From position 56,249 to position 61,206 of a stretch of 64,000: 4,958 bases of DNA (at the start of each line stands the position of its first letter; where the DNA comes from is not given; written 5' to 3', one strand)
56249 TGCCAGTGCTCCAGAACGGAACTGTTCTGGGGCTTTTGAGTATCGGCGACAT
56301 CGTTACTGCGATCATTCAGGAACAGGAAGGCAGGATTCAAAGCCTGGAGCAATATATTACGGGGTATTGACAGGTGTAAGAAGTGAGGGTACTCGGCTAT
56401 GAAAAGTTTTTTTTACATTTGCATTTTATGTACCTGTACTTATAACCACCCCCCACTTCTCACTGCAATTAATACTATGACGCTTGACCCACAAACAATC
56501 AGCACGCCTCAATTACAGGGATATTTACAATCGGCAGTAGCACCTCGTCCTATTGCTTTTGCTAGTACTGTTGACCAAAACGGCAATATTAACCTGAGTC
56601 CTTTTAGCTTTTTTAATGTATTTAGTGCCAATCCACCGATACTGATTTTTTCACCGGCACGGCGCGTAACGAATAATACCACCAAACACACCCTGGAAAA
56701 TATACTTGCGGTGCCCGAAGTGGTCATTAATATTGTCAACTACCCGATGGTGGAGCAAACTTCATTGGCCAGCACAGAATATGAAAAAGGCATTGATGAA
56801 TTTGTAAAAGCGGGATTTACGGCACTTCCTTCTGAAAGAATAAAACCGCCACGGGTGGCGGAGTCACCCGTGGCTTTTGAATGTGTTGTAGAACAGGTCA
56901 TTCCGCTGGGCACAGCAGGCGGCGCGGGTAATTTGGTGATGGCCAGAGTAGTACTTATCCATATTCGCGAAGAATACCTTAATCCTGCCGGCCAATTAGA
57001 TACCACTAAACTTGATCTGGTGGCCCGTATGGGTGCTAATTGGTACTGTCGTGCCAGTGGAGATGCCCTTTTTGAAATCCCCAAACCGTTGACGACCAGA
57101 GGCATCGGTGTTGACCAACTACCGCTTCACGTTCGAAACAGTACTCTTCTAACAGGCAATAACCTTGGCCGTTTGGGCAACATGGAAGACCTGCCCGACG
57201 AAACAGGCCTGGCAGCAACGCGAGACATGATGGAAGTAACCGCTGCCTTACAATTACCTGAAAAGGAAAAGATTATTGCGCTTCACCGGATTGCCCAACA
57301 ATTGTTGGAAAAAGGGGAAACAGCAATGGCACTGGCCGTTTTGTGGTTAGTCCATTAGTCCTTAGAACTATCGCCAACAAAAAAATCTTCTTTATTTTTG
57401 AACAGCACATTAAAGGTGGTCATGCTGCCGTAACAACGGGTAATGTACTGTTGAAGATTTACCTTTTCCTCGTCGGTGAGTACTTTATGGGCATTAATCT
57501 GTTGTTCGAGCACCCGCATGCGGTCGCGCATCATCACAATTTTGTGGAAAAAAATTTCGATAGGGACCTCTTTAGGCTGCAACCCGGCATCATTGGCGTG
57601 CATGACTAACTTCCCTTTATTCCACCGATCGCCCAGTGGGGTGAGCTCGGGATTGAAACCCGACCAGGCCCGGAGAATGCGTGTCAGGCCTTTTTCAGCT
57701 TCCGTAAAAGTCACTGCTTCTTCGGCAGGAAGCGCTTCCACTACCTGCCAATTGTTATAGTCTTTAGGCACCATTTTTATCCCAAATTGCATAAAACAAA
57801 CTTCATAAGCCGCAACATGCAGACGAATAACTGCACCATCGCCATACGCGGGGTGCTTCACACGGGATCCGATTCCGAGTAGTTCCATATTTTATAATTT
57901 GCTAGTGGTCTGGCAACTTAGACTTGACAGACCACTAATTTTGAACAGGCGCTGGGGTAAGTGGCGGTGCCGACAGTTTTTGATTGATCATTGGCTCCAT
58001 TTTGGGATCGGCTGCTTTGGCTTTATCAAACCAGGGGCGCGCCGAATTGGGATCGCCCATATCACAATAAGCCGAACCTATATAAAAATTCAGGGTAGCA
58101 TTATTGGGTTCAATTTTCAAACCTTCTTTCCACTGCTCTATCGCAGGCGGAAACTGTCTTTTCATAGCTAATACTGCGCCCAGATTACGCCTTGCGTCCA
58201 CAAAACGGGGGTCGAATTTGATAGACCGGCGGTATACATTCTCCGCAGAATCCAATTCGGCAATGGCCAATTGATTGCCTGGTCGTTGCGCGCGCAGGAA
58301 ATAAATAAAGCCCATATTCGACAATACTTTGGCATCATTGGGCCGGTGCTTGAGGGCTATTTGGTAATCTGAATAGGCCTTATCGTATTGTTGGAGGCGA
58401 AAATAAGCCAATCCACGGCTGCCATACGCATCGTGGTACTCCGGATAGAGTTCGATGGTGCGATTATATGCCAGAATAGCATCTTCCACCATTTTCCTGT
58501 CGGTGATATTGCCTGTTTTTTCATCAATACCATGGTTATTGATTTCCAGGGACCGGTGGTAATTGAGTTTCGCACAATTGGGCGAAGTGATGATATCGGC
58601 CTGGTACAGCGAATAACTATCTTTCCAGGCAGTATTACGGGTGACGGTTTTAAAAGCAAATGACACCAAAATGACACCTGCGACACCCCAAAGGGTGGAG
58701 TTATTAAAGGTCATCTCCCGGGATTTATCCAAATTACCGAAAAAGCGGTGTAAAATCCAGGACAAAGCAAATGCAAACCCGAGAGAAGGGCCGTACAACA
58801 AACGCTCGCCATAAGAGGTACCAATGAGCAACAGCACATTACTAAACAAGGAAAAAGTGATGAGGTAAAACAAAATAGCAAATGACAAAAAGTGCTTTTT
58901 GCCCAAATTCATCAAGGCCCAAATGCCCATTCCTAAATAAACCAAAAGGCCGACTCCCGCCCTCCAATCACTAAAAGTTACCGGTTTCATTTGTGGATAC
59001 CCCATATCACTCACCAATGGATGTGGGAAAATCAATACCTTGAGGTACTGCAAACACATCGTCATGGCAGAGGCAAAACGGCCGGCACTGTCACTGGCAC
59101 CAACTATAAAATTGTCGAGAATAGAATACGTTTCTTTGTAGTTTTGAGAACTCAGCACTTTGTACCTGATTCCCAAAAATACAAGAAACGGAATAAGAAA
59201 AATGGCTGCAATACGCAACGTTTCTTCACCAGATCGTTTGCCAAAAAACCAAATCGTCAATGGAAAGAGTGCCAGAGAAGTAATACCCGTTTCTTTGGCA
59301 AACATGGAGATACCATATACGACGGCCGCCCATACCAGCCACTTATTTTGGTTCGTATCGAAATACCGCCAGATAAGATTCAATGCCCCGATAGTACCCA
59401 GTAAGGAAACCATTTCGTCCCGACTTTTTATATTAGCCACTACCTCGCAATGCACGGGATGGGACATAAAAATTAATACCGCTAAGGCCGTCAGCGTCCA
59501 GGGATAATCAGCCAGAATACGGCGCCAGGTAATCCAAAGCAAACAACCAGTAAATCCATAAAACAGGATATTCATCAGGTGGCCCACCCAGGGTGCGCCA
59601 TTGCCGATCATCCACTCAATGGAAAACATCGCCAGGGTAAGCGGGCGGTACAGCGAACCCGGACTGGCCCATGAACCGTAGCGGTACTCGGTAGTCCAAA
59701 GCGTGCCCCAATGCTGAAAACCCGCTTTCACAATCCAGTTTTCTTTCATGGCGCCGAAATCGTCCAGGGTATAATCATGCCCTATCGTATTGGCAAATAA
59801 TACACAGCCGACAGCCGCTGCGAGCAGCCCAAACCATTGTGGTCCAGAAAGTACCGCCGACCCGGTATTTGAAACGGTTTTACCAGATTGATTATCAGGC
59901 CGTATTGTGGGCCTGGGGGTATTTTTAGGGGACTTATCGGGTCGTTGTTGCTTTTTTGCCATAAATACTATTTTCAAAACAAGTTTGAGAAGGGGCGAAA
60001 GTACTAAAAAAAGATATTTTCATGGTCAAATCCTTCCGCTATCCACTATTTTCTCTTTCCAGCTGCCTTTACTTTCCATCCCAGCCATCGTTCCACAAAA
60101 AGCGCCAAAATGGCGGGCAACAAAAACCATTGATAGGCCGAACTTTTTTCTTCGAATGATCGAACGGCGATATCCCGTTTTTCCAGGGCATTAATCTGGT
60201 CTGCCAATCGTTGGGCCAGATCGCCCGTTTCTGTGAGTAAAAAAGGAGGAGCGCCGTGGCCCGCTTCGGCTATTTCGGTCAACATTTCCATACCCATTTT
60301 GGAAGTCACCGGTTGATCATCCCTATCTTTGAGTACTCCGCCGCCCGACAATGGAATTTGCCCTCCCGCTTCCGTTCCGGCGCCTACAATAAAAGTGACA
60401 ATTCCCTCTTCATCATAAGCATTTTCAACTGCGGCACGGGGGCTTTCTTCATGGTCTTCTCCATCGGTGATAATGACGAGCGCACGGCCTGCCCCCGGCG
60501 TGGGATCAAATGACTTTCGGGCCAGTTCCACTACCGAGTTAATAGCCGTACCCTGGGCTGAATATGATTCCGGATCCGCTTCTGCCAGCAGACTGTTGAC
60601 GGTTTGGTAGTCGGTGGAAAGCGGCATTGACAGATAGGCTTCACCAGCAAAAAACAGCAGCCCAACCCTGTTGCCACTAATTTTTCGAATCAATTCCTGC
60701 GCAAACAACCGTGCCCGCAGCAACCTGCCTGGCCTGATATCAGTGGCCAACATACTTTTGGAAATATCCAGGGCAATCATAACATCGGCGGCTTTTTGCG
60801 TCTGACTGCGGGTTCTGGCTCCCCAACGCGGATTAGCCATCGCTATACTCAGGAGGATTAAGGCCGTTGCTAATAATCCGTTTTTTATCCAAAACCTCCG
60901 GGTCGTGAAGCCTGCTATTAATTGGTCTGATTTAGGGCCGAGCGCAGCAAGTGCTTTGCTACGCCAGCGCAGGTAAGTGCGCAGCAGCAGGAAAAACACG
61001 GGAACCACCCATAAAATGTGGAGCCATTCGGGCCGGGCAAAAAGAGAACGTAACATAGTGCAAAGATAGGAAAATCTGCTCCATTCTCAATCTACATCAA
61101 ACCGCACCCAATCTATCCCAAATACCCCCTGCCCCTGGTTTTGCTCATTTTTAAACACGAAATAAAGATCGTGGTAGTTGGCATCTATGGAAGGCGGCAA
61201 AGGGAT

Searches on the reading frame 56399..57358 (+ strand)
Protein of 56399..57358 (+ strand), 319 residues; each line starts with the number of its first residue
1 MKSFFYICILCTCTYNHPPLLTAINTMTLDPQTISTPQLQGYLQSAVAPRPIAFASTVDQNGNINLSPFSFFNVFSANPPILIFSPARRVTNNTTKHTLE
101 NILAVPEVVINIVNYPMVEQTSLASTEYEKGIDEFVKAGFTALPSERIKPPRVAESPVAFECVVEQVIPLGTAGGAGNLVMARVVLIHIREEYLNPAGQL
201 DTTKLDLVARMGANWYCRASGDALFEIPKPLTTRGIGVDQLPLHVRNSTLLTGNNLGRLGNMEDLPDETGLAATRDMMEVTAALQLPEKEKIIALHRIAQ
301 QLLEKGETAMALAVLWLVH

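Call 70: search_protein_families(library=pfam, proteins=[window:56399-57358:+], max_evalue=0.00001)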
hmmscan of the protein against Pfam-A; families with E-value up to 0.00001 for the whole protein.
window:56399-57358:+ (319 aa): 1 family
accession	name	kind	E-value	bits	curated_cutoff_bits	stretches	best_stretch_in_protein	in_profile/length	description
PF01613.24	Flavin_Reduct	-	1.1e-15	58.5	27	1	49-192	5-136/153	Flavin reductase like domain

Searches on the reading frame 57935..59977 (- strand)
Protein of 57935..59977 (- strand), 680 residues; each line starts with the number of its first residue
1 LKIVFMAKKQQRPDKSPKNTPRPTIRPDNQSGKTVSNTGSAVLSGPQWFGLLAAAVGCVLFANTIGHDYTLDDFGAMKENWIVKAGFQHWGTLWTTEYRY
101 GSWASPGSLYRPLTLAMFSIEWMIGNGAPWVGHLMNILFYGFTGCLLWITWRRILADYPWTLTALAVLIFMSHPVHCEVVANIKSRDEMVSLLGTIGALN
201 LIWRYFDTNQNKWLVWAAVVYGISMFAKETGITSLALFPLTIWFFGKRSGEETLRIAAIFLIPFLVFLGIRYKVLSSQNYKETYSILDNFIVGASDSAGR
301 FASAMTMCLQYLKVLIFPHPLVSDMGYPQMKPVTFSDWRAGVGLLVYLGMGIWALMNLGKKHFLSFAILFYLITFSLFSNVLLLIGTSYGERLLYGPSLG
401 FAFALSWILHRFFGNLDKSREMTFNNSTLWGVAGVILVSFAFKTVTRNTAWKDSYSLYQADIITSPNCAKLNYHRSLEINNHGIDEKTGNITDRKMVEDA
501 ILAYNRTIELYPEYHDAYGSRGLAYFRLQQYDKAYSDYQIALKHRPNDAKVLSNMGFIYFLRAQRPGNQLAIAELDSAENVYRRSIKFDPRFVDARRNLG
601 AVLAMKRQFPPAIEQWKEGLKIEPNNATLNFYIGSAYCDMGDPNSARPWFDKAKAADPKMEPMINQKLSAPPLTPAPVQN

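Call 70: search_protein_families(library=pfam, proteins=[window:57935-59977:-], max_evalue=0.00001)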
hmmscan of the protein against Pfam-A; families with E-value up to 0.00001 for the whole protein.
window:57935-59977:- (680 aa): 10 families
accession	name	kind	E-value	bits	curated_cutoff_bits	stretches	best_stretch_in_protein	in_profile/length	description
PF13414.12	TPR_11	-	5.5e-23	80.8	26.8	1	522-560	1-39/42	TPR repeat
PF00515.34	TPR_1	-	4e-19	68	27.8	1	516-548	2-34/34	Tetratricopeptide repeat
PF07719.23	TPR_2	-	3.3e-18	64.7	27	0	516-548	2-34/34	Tetratricopeptide repeat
PF13431.12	TPR_17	-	2e-16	59.2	24.4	0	503-534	1-32/34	Tetratricopeptide repeat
PF13432.12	TPR_16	-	5.2e-12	46.4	32.7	0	498-548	14-64/65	Tetratricopeptide repeat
PF13428.12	TPR_14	-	7.3e-10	39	23.5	0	520-555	6-41/44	Tetratricopeptide repeat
PF13371.12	TPR_9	-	4.4e-09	36.7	35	0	497-550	11-64/73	Tetratricopeptide repeat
PF13424.12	TPR_12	-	5.7e-08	33.3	30.1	0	517-561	5-57/77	Tetratricopeptide repeat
PF14559.12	TPR_19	-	3.9e-07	30.8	25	0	612-659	10-57/68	Tetratricopeptide repeat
PF13181.12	TPR_8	-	9e-07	29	25.7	0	516-547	2-33/34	Tetratricopeptide repeat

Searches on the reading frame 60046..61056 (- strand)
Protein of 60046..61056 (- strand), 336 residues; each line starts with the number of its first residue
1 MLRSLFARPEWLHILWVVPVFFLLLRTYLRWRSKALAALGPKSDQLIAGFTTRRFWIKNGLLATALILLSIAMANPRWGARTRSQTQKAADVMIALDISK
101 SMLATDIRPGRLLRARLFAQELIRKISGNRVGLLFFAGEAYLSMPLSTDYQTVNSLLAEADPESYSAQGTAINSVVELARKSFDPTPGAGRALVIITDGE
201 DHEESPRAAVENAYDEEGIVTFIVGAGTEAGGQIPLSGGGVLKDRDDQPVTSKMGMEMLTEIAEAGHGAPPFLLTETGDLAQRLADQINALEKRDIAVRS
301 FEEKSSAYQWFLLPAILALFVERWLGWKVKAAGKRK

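Call 70: search_protein_families(library=pfam, proteins=[window:60046-61056:-], max_evalue=0.00001)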
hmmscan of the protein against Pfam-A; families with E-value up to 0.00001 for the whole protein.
window:60046-61056:- (336 aa): 2 families
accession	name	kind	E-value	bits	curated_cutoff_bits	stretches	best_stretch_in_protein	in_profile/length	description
PF13519.12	VWA_2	-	1.2e-16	61.7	27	1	92-200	1-107/107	von Willebrand factor type A domain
PF00092.34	VWA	-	5.4e-15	56.5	23.8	1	91-228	1-141/174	von Willebrand factor type A domain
